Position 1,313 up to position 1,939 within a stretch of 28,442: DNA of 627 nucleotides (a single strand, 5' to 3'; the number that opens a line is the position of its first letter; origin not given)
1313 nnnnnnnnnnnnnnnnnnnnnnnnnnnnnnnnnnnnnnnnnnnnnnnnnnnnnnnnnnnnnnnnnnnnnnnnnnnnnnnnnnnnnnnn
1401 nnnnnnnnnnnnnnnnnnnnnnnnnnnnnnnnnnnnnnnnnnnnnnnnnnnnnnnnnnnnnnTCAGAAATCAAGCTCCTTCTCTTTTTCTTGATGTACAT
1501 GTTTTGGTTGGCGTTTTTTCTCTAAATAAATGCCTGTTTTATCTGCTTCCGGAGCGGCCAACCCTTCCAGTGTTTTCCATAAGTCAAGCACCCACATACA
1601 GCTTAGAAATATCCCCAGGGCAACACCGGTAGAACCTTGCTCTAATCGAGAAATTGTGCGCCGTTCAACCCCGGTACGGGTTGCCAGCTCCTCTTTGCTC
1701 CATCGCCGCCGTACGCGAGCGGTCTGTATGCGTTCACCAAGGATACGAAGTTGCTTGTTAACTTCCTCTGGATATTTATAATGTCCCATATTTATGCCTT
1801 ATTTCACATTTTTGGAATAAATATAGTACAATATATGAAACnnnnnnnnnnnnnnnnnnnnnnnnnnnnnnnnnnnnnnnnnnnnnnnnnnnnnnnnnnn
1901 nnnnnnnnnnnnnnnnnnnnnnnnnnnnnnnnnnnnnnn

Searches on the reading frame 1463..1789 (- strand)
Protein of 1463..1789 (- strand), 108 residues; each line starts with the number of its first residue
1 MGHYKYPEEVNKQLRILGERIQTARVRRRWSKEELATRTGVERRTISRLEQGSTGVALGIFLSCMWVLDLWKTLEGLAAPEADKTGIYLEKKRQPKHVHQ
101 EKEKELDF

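Call 7: search_protein_families(library=pfam, proteins=[window:1463-1789:-])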
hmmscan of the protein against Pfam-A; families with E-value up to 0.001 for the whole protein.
window:1463-1789:- (108 aa): 3 families
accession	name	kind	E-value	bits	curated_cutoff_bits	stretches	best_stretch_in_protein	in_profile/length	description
PF13560.12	HTH_31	-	5.3e-09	36.7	27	1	17-57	2-43/64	Helix-turn-helix domain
PF01381.28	HTH_3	-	2.7e-06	27.7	23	1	21-54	1-34/55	Helix-turn-helix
PF12844.13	HTH_19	-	0.00014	22.1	30.2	1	18-54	1-37/64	Helix-turn-helix domain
